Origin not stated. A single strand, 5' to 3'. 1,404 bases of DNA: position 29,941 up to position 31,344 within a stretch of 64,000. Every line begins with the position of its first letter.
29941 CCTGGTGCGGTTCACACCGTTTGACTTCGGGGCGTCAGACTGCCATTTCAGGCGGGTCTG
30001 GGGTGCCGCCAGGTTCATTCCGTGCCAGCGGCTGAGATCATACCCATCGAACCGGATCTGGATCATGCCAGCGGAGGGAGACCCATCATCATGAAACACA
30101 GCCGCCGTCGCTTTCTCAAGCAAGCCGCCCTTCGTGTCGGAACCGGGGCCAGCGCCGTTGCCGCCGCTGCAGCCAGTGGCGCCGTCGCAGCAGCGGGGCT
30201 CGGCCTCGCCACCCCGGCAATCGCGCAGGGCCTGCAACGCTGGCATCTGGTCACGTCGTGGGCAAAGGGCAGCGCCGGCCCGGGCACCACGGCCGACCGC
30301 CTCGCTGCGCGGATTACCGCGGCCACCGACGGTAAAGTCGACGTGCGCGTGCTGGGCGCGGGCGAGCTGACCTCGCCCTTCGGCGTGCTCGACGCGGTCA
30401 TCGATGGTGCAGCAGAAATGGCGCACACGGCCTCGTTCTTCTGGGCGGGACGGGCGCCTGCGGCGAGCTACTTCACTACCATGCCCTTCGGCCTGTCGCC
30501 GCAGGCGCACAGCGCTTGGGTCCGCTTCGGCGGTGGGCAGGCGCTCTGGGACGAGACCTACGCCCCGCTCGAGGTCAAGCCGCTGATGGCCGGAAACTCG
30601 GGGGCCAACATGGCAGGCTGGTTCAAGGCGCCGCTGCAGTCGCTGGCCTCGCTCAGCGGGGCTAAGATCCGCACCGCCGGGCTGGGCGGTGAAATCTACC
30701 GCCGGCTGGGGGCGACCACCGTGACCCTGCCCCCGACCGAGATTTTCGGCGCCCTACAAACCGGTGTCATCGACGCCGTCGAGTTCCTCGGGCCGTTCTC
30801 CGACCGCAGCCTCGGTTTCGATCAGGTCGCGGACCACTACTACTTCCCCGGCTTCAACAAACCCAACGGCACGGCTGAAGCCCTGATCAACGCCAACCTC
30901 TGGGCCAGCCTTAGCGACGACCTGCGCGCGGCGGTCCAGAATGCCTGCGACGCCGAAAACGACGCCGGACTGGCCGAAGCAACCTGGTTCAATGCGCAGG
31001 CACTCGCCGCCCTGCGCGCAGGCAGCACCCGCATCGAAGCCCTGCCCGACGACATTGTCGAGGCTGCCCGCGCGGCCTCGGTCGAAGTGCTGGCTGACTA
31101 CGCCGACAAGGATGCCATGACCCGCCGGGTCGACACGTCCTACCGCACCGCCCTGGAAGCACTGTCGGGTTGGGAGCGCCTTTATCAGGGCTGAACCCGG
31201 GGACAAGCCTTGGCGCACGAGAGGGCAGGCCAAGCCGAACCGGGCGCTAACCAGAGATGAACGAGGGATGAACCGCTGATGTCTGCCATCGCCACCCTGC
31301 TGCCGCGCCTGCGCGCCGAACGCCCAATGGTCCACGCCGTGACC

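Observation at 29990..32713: TPP riboswitch controlling an orphan TRAP-family solute-binding protein followed by thiM-thiE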

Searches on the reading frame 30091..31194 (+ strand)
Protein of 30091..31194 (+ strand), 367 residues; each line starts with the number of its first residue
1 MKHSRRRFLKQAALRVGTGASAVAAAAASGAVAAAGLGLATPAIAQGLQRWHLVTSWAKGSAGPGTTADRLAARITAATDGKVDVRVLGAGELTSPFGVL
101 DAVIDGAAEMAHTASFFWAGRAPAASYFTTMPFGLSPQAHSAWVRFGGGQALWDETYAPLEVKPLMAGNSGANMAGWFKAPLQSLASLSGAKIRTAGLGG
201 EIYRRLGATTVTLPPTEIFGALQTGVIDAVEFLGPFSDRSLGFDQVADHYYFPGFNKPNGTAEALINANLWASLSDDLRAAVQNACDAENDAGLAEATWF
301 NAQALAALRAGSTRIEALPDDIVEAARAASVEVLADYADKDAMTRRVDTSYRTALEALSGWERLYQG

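Call 4: search_protein_families(library=pfam, proteins=[window:30091-31194:+], max_evalue=0.01)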
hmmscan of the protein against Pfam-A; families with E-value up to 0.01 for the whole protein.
window:30091-31194:+ (367 aa): 1 family
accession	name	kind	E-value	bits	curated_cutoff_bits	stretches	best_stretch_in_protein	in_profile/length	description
PF03480.18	DctP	-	8.2e-40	137.3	23.4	1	66-338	13-283/286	Bacterial extracellular solute-binding protein, family 7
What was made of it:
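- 30091..31194 (+): Orphan TRAP (DctP-family, TakP-like) periplasmic solute-binding protein, 367 aa. Tat signal peptide is about residues 1-45 (SRRRFLK, then AIA|QG). Key residues are R194, E231, N173, N256, K257, P64 and G260. PF03480 at 137 bits (call 4).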

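Call 5: search_protein_families(library=ncbifam, proteins=[window:30091-31194:+], max_evalue=0.01)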
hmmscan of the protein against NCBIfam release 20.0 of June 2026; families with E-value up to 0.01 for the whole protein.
window:30091-31194:+ (367 aa): 2 families
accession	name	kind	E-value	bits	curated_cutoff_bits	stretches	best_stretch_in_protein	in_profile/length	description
NF037995.1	TRAP_S1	subfamily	1.1e-17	64.2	50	1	66-316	14-261/271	TRAP transporter substrate-binding protein DctP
TIGR00787.1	dctP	subfamily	1.8e-14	53.8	175.05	1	66-289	13-234/257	DctP family TRAP transporter solute-binding subunit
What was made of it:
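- Checked: The ORF 30091-31194 (367 aa) matches PF03480 DctP at 137 bits and NF037995 TRAP_S1 at 64 bits against a cut-off of 50 (calls 4, 5).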

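Call 6: search_solved_structures(query=window:30091-31194:+, max_evalue=0.001, show_alignments=2)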
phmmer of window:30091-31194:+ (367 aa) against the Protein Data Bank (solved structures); distinct sequences matched with E-value up to 0.001: 46.
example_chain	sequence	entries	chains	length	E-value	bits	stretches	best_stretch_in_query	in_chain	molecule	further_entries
7ug8_A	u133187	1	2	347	4.5e-65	223.6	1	49-348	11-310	Ketoacid-binding protein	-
4yzz_A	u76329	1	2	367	4.7e-61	210.4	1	25-364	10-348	TRAP TRANSPORTER SOLUTE BINDING PROTEIN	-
4yic_A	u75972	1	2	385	5.5e-61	210.1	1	25-364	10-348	TRAP TRANSPORTER SOLUTE BINDING PROTEIN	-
5cm6_A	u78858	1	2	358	1.3e-54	189.2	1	43-363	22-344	TRAP dicarboxylate transporter-DctP subunit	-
2hzk_A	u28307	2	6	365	1e-51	179.7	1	24-346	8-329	TRAP-T family sorbitol/mannitol transporter, periplasmic binding protein, SmoM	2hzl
4pet_A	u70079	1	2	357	2.6e-49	171.8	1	49-363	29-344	Extracellular solute-binding protein, family 7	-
2zzv_A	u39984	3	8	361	4.2e-30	108.6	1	32-348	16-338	ABC transporter, solute-binding protein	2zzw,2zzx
7e9y_A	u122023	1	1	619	3.1e-21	79.4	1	43-229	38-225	Lactate-binding periplasmic protein TTHA0766,Lactate-binding periplasmic protein TTHA0766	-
4pe3_A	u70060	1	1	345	1.6e-19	73.8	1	71-310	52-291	TRAP dicarboxylate transporter-DctP subunit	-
8zmz_A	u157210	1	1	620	2.5e-19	73.1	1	43-231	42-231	Lactate-binding periplasmic protein TTHA0766,Red fluorescent protein drFP583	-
4uab_A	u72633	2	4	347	3e-15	59.7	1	148-332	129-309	Twin-arginine translocation pathway signal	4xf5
4p56_A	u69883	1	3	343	3.8e-14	56.1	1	73-329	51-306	Putative extracellular solute-binding protein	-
4n8y_A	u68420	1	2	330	3.4e-12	49.7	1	71-300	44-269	Putative TRAP-type C4-dicarboxylate transport system, binding periplasmic protein (DctP su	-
4pgn_A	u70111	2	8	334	5.3e-12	49.1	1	60-341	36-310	Extracellular solute-binding protein, family 7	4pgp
4nap_A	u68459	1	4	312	5.9e-12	48.9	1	63-342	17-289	Extracellular solute-binding protein, family 7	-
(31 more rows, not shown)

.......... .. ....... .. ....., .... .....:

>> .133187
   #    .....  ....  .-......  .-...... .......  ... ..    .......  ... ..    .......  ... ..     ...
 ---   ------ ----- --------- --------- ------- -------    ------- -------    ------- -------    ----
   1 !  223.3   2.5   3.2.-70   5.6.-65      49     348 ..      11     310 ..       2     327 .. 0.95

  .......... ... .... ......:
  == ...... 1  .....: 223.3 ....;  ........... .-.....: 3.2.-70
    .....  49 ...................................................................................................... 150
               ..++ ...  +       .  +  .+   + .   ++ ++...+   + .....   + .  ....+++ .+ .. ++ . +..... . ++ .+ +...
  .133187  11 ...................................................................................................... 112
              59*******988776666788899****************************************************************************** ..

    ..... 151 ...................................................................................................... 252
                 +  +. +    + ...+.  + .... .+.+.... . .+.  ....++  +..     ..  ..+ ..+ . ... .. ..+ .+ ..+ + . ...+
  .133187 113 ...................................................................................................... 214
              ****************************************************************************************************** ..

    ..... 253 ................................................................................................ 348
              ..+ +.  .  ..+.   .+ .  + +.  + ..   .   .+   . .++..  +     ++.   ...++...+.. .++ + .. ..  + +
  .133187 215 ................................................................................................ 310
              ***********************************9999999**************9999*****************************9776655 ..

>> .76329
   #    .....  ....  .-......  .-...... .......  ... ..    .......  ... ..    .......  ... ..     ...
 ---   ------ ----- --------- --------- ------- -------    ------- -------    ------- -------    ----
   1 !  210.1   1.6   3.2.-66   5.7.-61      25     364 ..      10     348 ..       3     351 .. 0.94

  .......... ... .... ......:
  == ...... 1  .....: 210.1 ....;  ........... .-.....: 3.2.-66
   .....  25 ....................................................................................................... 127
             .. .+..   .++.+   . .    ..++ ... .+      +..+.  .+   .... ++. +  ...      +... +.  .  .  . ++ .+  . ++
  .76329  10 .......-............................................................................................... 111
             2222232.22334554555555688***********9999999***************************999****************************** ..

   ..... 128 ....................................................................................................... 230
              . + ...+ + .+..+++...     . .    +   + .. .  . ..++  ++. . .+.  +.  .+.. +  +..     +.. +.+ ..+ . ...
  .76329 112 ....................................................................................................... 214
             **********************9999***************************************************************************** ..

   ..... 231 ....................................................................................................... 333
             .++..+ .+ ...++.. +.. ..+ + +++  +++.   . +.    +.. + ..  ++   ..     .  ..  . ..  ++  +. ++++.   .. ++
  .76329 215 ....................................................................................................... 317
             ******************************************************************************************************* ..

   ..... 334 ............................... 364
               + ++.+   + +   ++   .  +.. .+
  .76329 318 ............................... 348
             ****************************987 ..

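Call 11: find_homologous_proteins(query=window:30091-31194:+, max_evalue=1e-20)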
Query window:30091-31194:+ (367 aa): 359 proteins with E <= 1e-20 among 8000 candidates; the best 120 are listed.
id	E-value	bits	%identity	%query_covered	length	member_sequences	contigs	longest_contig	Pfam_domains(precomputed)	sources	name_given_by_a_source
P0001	2.8e-220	749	93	100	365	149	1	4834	PF03480.19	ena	-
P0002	9.8e-198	675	84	100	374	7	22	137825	PF03480.19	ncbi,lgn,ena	-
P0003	2.3e-170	585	76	99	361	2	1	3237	PF03480.19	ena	-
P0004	4.5e-169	581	73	99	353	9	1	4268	PF03480.19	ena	-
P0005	8.3e-169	580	73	99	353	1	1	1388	PF03480.19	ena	-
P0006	9.6e-169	579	74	99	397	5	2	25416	PF03480.19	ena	-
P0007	2.5e-166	572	78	89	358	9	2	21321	PF03480.19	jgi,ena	jgi:TRAP-type mannitol/chloroaromatic compound transport system substrate-binding protein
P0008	3.1e-165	568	71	98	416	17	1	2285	PF03480.19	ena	-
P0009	8.2e-165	567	72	98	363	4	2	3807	PF03480.19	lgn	-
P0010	3.4e-163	561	73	98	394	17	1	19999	PF03480.19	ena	-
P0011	8.9e-163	560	73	98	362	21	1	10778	PF03480.19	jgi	jgi:TRAP-type mannitol/chloroaromatic compound transport system substrate-binding protein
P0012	8.3e-162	557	70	99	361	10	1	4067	PF03480.19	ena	-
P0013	1.1e-161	556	75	88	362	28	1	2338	PF03480.19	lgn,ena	-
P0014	4.1e-131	456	73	87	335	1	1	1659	PF03480.19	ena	-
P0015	6.9e-120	419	59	88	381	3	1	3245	PF03480.19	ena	-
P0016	5.3e-118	413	60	90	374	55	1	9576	PF03480.19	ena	-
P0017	6.1e-118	412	58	88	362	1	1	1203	PF03480.19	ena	-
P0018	1.7e-116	408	57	87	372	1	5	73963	PF03480.19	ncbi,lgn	-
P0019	5.6e-113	396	53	99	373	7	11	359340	PF03480.19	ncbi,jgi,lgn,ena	-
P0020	7.4e-112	392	56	88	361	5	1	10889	PF03480.19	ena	-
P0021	2.0e-111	391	54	92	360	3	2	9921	PF03480.19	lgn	-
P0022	2.6e-111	391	56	87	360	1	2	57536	PF03480.19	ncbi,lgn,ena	-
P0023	5.8e-111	389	59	89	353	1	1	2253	PF03480.19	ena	-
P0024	1.4e-110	388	54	99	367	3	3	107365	PF03480.19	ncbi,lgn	-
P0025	1.8e-110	388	56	99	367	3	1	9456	PF03480.19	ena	-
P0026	3.3e-110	387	58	87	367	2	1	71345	PF03480.19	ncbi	-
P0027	5.4e-110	386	53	87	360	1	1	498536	PF03480.19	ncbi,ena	-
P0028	9.9e-110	385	51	98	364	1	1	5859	PF03480.19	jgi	jgi:TRAP-type mannitol/chloroaromatic compound transport system substrate-binding protein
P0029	1.0e-109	385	53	91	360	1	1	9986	PF03480.19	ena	-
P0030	1.3e-109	385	56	88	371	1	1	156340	PF03480.19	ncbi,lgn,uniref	ncbi:MAG: TRAP transporter substrate-binding protein [Tistlia sp.]|uniref:TRAP transporter substrate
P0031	1.4e-109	385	55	87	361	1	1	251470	PF03480.19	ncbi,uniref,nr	ncbi:TRAP transporter substrate-binding protein [Lutibaculum baratangense]|uniref:TRAP transporter s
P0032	8.5e-109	382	53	87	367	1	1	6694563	PF03480.19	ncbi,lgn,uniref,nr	ncbi:TRAP transporter substrate-binding protein [Roseibium sp. Sym1]|uniref:TRAP transporter substra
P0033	1.2e-108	382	53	88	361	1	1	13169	PF03480.19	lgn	-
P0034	1.5e-108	381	57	87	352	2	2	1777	PF03480.19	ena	-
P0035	2.4e-108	381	56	87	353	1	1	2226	PF03480.19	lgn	-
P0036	2.5e-108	381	54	87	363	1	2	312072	PF03480.19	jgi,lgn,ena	-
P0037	3.6e-108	380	53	89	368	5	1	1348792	PF03480.19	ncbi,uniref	ncbi:TRAP transporter substrate-binding protein [Microbaculum sp. FT89]|uniref:TRAP transporter subs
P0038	5.2e-108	380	53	87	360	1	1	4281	PF03480.19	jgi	jgi:TRAP-type mannitol/chloroaromatic compound transport system substrate-binding protein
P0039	1.1e-107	379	56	88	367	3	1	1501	PF03480.19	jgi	jgi:TRAP-type mannitol/chloroaromatic compound transport system substrate-binding protein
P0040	1.1e-107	379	54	91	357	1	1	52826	PF03480.19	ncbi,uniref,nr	ncbi:TRAP transporter substrate-binding protein [Propylenella binzhouense]|uniref:TRAP transporter s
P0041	1.3e-107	378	52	87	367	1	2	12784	PF03480.19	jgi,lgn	jgi:TRAP-type mannitol/chloroaromatic compound transport system substrate-binding protein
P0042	4.0e-107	377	54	85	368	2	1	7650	PF03480.19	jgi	-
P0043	9.7e-107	376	53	86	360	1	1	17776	PF03480.19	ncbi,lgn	-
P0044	1.1e-106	375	53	87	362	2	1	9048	PF03480.19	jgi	jgi:TRAP-type mannitol/chloroaromatic compound transport system substrate-binding protein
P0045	1.4e-106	375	52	88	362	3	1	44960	PF03480.19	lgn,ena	-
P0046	1.8e-106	375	50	93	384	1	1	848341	PF03480.19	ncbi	ncbi:TRAP transporter substrate-binding protein [Rhodovibrionaceae bacterium A322]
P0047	1.8e-106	375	55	87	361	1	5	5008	PF03480.19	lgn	-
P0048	2.2e-106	374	51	92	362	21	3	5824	PF03480.19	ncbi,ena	-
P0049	2.6e-106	374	49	98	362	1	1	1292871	PF03480.19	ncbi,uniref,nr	ncbi:TRAP transporter substrate-binding protein [Sneathiella litorea]|uniref:Twin-arginine transloca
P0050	3.9e-106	374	49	98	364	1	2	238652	PF03480.19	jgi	jgi:TRAP-type mannitol/chloroaromatic compound transport system substrate-binding protein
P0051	6.6e-106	373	53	98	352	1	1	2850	PF03480.19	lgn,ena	-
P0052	7.9e-106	373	50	88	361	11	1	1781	PF03480.19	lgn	-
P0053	8.5e-106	372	51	92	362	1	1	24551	PF03480.19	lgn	-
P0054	1.2e-105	372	51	89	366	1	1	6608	PF03480.19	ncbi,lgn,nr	ncbi:MAG: TRAP transporter substrate-binding protein [Alphaproteobacteria bacterium]|nr:MAG: TRAP tr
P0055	1.2e-105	372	52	90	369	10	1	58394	PF03480.19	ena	-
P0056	1.5e-105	372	55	85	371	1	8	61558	PF03480.19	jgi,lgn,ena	-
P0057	1.6e-105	372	51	87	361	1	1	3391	PF03480.19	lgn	-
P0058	2.5e-105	371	51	87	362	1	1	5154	PF03480.19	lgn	-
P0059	3.0e-105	371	52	87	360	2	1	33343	PF03480.19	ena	-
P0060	3.0e-105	371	54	88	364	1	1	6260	PF03480.19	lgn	-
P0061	3.1e-105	371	52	87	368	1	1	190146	PF03480.19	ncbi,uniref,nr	ncbi:TRAP transporter substrate-binding protein [Labrenzia sp. 011]|uniref:TRAP transporter substrat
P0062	3.5e-105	370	50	98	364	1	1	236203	PF03480.19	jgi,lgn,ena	-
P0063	4.6e-105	370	51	89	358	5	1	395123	PF03480.19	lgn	-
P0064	6.9e-105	369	52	91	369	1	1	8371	PF03480.19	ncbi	-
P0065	7.5e-105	369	52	86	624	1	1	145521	PF08543.18,PF00294.30,PF03480.19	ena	-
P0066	1.1e-104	369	52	87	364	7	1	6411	PF03480.19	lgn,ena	-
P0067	1.5e-104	368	53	92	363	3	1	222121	PF03480.19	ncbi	-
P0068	1.6e-104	368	52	87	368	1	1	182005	PF03480.19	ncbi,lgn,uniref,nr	ncbi:TRAP transporter substrate-binding protein [Roseibium marinum]|uniref:TRAP-type mannitol/chloro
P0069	2.4e-104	368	53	87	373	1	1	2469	PF03480.19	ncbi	-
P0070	3.7e-104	367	52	87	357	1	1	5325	PF03480.19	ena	-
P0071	4.5e-104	367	52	87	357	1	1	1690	PF03480.19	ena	-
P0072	5.8e-104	366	52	86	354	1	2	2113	PF03480.19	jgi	-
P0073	5.9e-104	366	52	88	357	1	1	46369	PF03480.19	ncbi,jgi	ncbi:MAG: TRAP transporter substrate-binding protein [Pseudolabrys sp.]|jgi:TRAP-type mannitol/chlor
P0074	6.8e-104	366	53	87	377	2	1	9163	PF03480.19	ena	-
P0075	9.0e-104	366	53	86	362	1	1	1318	PF03480.19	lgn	-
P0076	9.5e-104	366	50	90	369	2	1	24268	PF03480.19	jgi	-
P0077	9.8e-104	366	55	85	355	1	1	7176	PF03480.19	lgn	-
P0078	1.1e-103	365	53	90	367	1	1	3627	PF03480.19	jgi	jgi:TRAP-type mannitol/chloroaromatic compound transport system substrate-binding protein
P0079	1.2e-103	365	55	85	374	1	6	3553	PF03480.19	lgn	-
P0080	1.3e-103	365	52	86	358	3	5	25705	PF03480.19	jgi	jgi:TRAP-type mannitol/chloroaromatic compound transport system substrate-binding protein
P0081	1.4e-103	365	51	88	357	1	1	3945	PF03480.19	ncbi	-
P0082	1.5e-103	365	53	91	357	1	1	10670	PF03480.19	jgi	jgi:TRAP-type mannitol/chloroaromatic compound transport system substrate-binding protein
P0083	1.8e-103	365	50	94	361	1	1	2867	PF03480.19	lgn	-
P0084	2.1e-103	365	52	87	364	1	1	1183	PF03480.19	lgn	-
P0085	2.1e-103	365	53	83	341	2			PF03480.19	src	-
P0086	2.4e-103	364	53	87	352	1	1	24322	PF03480.19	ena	-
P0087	3.6e-103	364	51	86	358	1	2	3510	PF03480.19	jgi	jgi:TRAP-type mannitol/chloroaromatic compound transport system substrate-binding protein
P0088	3.8e-103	364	51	90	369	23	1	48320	PF03480.19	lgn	-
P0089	5.8e-103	363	52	91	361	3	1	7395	PF03480.19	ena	-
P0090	7.9e-103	363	53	86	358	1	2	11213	PF03480.19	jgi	jgi:TRAP-type mannitol/chloroaromatic compound transport system substrate-binding protein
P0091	9.2e-103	362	54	86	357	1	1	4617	PF03480.19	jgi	jgi:TRAP-type mannitol/chloroaromatic compound transport system substrate-binding protein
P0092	9.4e-103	362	55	84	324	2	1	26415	PF03480.19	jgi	jgi:TRAP-type mannitol/chloroaromatic compound transport system substrate-binding protein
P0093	1.2e-102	362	51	89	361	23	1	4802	PF03480.19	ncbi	ncbi:MAG: TRAP transporter substrate-binding protein [Hyphomicrobiales bacterium]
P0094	1.3e-102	362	48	99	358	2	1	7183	PF03480.19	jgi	-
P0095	1.4e-102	362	51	88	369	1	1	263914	PF03480.19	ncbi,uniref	ncbi:TRAP transporter substrate-binding protein [Roseibium algae]|uniref:TRAP transporter substrate-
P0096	1.4e-102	362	53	86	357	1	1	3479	PF03480.19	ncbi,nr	ncbi:MAG TPA: TRAP transporter substrate-binding protein [Afifellaceae bacterium]|nr:TRAP transporte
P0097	1.7e-102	362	51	87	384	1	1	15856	PF03480.19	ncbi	-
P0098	3.1e-102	361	53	89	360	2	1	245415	PF03480.19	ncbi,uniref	ncbi:TRAP transporter substrate-binding protein [Benzoatithermus flavus]|uniref:TRAP transporter sub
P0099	4.1e-102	360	49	99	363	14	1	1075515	PF03480.19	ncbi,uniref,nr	ncbi:TRAP transporter substrate-binding protein [Sneathiella sp. CAU 1612]|uniref:TRAP transporter s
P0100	5.2e-102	360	53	89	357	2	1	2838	PF03480.19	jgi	jgi:TRAP-type mannitol/chloroaromatic compound transport system substrate-binding protein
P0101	5.7e-102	360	50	86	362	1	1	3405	PF03480.19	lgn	-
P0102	8.7e-102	359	47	98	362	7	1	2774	PF03480.19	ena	-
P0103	8.9e-102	359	52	86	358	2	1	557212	PF03480.19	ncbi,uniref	ncbi:TRAP transporter substrate-binding protein [Faunimonas sp. B44]|uniref:TRAP transporter substra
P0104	9.7e-102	359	50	89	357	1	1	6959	PF03480.19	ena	-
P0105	9.9e-102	359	50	86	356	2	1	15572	PF03480.19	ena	-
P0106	1.0e-101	359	51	86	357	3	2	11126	PF03480.19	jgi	-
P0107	1.3e-101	359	51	88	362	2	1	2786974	PF03480.19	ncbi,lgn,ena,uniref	ncbi:TRAP transporter substrate-binding protein [Curvivirga sp.]|uniref:TRAP transporter substrate-b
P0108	3.0e-101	357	52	90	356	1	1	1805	PF03480.19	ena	-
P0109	3.1e-101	357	48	98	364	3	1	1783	PF03480.19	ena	-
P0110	3.7e-101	357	51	86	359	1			PF03480.19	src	-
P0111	3.7e-101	357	51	86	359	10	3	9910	PF03480.19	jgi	jgi:TRAP-type mannitol/chloroaromatic compound transport system substrate-binding protein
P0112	5.1e-101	357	52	94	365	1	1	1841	PF03480.19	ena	-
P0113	5.5e-101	357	52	87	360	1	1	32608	PF03480.19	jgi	jgi:TRAP-type mannitol/chloroaromatic compound transport system substrate-binding protein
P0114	5.7e-101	357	52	86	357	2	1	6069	PF03480.19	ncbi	-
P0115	7.7e-101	356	50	88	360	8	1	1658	PF03480.19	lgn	-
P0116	7.8e-101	356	51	90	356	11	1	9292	PF03480.19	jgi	jgi:TRAP-type mannitol/chloroaromatic compound transport system substrate-binding protein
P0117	8.2e-101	356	50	89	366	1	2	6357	PF03480.19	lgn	-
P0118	8.7e-101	356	51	88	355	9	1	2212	PF03480.19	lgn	-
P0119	9.1e-101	356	53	90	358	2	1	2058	PF03480.19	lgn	-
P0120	9.8e-101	356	49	89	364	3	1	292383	PF03480.19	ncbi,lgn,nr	ncbi:MAG: TRAP transporter substrate-binding protein [Proteobacteria bacterium]|nr:TRAP transporter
